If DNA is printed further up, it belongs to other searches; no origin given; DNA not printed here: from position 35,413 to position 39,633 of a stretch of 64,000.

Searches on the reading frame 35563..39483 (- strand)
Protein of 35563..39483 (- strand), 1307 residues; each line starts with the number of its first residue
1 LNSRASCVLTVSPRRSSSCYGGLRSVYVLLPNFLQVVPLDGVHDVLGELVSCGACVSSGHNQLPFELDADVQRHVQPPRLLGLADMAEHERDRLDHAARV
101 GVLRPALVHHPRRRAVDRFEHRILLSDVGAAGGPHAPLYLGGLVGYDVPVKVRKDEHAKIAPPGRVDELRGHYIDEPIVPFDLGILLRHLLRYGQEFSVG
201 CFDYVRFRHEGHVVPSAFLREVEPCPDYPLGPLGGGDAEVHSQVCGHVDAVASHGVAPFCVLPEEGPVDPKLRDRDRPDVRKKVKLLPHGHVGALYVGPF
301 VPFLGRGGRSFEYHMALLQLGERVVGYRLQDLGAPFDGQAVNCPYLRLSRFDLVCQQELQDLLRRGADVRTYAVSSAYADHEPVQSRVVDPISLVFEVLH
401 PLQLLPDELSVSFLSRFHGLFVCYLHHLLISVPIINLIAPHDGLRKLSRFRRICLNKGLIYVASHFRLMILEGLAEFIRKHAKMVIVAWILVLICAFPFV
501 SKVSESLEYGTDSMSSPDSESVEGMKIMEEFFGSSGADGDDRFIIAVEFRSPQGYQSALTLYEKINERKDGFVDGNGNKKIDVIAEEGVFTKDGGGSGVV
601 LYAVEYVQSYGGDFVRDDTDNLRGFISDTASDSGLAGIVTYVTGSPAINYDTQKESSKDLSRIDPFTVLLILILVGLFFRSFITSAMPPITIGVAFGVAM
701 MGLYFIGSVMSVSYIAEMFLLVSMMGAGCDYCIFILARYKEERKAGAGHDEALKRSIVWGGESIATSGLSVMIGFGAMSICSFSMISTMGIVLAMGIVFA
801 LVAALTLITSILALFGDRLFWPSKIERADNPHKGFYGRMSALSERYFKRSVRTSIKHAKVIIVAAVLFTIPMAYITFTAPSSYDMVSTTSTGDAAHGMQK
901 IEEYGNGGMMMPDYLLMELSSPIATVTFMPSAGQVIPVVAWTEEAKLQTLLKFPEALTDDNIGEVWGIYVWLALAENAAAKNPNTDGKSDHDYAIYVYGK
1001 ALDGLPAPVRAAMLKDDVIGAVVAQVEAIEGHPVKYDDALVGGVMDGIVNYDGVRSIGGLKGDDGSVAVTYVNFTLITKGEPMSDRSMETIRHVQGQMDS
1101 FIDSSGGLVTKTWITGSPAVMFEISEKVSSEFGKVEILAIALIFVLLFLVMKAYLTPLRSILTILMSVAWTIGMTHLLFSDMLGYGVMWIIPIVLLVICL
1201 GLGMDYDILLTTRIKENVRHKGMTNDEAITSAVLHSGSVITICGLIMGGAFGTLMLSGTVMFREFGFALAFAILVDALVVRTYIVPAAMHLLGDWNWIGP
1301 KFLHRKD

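Call 74: search_protein_families(library=pfam, proteins=[window:35563-39483:-], max_evalue=0.00001)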
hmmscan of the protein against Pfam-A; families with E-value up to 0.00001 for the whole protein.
window:35563-39483:- (1307 aa): 2 families
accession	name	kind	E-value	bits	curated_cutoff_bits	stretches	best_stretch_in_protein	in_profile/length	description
PF03176.21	MMPL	-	6.9e-87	291.9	20.5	2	514-834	2-317/333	MMPL family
PF00873.25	ACR_tran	-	8.9e-06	24.1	28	0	667-883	340-552/1021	AcrB/AcrD/AcrF family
